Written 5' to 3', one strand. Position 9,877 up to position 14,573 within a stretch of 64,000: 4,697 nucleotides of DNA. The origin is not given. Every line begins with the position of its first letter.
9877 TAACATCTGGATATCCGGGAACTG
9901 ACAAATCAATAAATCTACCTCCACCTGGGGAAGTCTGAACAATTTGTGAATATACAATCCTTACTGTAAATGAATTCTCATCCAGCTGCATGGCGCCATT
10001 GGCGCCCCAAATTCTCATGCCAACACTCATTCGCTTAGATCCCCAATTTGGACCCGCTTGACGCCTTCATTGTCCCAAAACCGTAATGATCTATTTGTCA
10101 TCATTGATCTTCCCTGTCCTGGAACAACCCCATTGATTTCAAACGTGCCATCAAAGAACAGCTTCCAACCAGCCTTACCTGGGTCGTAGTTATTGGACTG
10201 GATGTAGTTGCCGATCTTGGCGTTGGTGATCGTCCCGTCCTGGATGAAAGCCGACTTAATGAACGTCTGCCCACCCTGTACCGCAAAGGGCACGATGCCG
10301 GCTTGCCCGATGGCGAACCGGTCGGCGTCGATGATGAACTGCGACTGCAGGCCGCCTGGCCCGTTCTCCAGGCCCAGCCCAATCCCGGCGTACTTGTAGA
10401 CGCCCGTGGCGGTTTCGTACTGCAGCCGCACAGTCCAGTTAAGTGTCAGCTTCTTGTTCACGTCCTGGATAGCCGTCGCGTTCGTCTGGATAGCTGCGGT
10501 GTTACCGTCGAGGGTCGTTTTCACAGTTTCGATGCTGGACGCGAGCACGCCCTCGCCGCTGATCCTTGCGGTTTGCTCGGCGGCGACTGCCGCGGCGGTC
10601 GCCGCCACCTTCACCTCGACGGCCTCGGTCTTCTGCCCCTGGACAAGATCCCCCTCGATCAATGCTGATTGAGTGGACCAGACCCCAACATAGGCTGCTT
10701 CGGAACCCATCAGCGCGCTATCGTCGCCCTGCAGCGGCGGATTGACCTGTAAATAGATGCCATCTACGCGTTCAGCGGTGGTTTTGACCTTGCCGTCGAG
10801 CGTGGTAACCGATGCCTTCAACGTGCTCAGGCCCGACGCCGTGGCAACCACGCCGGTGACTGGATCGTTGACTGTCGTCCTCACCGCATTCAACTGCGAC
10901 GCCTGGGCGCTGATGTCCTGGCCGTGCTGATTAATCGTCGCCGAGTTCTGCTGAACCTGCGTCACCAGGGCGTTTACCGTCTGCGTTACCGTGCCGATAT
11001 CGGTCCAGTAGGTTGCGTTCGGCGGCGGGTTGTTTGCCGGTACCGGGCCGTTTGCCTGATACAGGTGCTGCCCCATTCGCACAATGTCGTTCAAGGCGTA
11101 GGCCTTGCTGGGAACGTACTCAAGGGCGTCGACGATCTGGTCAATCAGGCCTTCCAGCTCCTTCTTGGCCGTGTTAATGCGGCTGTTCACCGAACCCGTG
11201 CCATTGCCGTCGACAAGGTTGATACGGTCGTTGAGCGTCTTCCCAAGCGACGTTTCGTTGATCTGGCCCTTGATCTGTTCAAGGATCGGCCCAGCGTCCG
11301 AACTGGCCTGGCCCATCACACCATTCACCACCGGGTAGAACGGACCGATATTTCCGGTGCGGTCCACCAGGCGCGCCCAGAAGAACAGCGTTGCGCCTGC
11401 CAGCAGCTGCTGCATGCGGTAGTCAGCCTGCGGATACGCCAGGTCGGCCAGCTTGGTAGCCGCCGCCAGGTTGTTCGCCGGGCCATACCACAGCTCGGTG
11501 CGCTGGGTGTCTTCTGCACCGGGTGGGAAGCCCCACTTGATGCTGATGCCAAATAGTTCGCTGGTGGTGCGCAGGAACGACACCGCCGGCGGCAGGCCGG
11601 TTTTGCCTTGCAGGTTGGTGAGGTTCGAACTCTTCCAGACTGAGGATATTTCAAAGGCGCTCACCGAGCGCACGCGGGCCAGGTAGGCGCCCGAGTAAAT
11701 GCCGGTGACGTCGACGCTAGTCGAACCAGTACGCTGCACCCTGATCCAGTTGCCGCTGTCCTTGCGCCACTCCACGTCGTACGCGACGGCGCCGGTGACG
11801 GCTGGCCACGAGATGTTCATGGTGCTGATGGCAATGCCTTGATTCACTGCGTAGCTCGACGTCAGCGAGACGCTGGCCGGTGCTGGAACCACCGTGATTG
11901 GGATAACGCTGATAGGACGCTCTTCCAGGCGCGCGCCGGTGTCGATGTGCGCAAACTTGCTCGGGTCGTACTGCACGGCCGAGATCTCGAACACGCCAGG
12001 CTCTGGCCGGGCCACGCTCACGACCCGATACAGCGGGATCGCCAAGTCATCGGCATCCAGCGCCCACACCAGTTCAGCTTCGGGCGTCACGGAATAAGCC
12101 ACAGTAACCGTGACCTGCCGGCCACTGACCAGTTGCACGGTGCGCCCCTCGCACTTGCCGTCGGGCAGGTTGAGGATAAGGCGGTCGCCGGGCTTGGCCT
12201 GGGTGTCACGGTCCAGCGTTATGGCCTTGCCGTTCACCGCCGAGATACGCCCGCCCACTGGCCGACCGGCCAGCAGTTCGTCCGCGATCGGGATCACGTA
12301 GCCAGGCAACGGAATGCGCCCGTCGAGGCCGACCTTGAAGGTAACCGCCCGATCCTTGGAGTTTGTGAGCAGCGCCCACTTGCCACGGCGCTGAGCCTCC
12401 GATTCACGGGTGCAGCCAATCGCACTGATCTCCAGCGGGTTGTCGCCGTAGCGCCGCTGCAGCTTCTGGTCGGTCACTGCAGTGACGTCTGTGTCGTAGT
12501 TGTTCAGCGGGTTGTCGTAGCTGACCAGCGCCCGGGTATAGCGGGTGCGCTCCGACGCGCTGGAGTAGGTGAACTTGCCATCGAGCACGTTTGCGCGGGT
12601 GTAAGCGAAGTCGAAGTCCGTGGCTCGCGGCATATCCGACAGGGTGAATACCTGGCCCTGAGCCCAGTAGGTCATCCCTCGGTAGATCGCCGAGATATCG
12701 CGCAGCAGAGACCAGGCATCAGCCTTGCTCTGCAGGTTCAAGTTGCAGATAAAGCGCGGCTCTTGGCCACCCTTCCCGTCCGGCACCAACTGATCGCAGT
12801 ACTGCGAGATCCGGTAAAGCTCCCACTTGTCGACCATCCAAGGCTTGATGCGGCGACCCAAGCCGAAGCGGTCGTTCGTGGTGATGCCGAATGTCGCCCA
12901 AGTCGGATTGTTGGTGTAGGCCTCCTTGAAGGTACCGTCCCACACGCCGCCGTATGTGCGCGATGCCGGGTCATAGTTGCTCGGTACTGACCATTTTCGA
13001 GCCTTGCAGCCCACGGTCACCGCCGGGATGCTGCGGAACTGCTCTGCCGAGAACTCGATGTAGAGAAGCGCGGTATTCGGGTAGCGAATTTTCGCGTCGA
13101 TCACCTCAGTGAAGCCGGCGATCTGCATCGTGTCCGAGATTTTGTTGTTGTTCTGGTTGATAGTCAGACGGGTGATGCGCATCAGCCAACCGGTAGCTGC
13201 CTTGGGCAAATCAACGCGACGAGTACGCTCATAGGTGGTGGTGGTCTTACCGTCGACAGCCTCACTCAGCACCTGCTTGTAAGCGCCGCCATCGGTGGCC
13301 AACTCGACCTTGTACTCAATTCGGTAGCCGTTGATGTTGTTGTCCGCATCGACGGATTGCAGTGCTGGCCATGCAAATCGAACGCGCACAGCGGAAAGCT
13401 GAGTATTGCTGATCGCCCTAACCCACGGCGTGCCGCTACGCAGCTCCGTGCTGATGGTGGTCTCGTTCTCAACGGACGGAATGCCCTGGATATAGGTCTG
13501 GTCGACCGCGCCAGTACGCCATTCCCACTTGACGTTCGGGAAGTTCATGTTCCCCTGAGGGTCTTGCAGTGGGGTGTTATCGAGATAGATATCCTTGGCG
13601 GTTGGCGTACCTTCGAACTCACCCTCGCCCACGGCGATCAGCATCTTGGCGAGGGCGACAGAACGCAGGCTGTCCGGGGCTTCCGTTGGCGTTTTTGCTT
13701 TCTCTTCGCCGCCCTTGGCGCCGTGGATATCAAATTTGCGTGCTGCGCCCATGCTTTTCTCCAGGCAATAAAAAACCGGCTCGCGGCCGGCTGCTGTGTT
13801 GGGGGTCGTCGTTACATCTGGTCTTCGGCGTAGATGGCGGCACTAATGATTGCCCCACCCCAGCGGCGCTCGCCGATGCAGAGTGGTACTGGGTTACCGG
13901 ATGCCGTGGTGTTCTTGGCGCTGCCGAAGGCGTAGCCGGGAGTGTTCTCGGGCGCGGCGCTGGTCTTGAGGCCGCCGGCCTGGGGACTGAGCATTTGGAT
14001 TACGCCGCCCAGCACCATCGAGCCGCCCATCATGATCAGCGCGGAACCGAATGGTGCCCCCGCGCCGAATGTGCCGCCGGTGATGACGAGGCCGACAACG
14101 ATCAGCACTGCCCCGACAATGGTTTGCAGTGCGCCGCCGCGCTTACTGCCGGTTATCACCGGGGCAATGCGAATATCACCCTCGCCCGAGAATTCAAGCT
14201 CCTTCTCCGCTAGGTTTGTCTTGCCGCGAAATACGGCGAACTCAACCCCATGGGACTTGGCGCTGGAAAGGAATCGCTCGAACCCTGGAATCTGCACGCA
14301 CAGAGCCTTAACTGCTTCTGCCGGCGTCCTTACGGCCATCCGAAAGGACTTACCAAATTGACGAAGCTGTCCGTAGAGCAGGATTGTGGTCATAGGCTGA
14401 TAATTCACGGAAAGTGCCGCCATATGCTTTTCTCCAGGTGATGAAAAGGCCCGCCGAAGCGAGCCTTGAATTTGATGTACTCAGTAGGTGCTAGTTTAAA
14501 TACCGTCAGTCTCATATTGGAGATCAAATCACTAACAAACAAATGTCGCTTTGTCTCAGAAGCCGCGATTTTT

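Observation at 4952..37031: Candidate distributed prophage lifestyle-switch system (MCP + BdlA-like + EAL PDE + CsrA variant)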

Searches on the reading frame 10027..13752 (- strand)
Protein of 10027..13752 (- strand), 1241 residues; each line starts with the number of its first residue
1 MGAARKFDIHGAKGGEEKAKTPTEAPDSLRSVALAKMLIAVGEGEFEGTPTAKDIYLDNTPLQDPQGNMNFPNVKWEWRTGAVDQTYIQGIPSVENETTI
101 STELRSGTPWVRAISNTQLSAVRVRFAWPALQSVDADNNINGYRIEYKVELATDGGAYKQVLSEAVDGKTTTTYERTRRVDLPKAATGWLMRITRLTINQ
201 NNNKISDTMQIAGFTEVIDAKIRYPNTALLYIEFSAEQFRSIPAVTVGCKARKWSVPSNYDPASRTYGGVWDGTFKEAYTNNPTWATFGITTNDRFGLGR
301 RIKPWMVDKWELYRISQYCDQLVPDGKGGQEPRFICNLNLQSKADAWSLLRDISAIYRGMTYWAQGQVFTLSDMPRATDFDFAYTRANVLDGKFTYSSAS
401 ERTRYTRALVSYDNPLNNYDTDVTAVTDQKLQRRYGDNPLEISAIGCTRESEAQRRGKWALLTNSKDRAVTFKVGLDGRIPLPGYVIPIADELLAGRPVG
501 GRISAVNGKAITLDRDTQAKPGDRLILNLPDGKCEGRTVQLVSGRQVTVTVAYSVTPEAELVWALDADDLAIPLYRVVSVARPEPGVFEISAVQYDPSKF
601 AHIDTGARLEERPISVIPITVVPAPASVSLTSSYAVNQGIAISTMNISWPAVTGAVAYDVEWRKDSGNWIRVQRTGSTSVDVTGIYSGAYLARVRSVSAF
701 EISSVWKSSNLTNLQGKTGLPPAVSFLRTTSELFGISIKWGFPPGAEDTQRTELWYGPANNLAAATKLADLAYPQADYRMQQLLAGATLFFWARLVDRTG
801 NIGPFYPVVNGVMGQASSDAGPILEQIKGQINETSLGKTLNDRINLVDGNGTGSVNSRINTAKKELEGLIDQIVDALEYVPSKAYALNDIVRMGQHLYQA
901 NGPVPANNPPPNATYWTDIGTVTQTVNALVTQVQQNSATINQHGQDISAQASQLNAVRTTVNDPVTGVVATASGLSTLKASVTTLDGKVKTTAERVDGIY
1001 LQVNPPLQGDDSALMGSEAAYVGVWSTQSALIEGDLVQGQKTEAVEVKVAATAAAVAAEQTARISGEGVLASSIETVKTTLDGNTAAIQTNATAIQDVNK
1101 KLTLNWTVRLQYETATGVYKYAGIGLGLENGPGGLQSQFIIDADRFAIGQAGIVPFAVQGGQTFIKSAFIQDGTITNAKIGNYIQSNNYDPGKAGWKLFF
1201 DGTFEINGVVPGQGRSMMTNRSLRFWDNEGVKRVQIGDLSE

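Call 4: search_protein_families(library=pfam, proteins=[window:10027-13752:-])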
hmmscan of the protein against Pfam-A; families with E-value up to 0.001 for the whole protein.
window:10027-13752:- (1241 aa): 3 families
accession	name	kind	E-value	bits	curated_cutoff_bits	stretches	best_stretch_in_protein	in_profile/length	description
PF24801.1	FNIII-A_GpJ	-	5.3e-42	143.4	27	1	94-220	1-126/126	Tip attachment protein J,FNIII-A domain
PF09327.17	Phage_Tail_Tip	-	1.4e-34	119.3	22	1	1087-1217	1-134/139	Bacteriophage tail tip fiber protein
PF13550.12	Phage-tail_3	-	3.4e-15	56.8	23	1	344-506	4-162/164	Putative phage tail protein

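Call 33: find_related_loci(query=A1, collection=viral_contigs, flank=10000)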
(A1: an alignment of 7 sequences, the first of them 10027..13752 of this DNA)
Query A1 (1241 aa) in viral_contigs; peptide patterns used: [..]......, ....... (x = any residue, [..] = any of these).
472 stretches matched a pattern; 411 encode a relative of the query (tblastn E <= 1e-3); the best 80 are kept; 80 distinct loci.
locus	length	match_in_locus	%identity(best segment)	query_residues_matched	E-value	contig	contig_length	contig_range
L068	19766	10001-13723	96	1-1241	0e+0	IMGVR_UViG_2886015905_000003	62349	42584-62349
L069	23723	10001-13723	92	1-1241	0e+0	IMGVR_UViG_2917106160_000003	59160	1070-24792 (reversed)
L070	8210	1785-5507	90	1-1241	0e+0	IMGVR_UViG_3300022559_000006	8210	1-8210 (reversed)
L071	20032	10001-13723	89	1-1241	0e+0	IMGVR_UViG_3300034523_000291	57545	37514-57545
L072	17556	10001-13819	86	1-1241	0e+0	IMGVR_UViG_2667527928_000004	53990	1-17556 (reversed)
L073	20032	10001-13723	89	1-1241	0e+0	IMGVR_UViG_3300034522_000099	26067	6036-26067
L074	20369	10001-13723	93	1-1241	0e+0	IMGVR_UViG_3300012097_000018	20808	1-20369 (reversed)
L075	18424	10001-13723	88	1-1241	0e+0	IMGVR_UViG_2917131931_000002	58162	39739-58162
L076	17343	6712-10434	89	1-1241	0e+0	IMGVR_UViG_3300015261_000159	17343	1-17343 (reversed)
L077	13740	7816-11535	90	1-1239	0e+0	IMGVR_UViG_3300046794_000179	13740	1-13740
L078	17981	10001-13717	87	1-1239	0e+0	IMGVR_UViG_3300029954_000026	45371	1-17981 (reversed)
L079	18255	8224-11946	90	1-1241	0e+0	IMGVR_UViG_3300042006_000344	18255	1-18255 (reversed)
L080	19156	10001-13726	88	1-1241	0e+0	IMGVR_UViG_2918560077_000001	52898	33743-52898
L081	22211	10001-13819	86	1-1240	0e+0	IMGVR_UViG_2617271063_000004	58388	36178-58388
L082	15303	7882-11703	86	1-1240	0e+0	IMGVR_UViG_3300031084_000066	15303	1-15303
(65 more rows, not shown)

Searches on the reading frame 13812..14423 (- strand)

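Call 4: search_protein_families(library=pfam, proteins=[window:13812-14423:-])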
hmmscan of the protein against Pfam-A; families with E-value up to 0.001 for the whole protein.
window:13812-14423:- (203 aa): 1 family
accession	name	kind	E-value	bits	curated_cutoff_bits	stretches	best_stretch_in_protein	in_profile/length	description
PF06805.18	Lambda_tail_I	-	3.6e-06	27.7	23.8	1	11-92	2-82/83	Bacteriophage lambda tail assembly protein I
